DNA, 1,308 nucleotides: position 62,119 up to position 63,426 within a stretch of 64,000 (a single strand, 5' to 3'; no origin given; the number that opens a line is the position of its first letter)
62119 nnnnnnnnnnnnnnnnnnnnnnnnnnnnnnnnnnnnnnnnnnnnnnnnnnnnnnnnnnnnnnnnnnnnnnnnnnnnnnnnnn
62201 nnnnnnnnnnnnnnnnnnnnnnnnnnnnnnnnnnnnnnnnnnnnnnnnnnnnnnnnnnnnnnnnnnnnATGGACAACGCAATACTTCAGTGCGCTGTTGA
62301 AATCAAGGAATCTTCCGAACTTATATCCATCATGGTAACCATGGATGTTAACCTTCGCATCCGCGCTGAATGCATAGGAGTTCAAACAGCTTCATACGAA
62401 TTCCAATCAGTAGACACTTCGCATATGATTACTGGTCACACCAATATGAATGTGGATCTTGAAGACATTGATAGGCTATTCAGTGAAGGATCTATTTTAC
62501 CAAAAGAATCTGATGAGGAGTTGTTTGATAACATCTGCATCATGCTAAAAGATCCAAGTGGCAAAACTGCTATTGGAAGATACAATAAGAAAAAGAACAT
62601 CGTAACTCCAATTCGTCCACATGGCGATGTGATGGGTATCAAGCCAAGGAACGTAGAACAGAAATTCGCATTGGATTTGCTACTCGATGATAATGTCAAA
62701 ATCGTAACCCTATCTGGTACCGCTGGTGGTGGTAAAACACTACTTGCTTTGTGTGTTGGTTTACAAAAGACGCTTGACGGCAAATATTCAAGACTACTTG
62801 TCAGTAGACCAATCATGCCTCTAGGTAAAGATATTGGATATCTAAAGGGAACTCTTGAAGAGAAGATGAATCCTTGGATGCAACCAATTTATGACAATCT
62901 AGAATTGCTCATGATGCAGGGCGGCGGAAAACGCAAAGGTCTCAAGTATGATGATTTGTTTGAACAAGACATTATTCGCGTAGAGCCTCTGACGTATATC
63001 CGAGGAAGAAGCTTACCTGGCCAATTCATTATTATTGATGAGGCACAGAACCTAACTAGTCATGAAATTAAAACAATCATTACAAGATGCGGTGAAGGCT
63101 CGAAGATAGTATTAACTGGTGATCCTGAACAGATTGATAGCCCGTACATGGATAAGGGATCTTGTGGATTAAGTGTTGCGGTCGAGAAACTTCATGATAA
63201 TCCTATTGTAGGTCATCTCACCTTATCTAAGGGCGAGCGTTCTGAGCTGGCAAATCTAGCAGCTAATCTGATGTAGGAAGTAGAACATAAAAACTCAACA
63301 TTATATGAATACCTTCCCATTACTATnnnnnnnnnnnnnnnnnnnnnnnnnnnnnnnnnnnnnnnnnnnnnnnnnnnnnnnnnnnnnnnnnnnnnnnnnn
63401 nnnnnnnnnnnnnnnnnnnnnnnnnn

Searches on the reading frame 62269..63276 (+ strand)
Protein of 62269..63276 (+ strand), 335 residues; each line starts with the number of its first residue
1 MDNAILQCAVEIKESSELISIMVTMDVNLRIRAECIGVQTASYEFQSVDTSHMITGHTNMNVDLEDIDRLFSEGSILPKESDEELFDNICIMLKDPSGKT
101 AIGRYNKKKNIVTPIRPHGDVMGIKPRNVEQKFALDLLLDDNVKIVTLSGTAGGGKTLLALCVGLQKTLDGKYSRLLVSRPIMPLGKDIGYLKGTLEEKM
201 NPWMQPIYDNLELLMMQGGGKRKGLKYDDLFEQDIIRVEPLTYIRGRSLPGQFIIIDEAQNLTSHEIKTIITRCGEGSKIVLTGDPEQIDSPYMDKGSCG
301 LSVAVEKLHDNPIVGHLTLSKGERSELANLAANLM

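Call 41: search_protein_families(library=pfam, proteins=[window:62269-63276:+], max_evalue=0.001)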
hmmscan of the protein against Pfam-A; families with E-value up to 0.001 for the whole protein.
window:62269-63276:+ (335 aa): 5 families
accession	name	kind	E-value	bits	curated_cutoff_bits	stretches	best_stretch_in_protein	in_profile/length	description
PF02562.22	PhoH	-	3e-51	174.3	27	1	124-321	2-188/205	PhoH-like protein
PF13604.12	AAA_30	-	3.5e-08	33.8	27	1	250-291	88-130/191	AAA domain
PF13638.12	PIN_4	-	2.8e-07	31.3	21.9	1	1-44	88-132/132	PIN domain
PF13245.12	AAA_19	-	1.7e-05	25.5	25.1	0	246-289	86-129/134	AAA domain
PF13401.12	AAA_22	-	0.00033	21.4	27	0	144-287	6-125/130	AAA domain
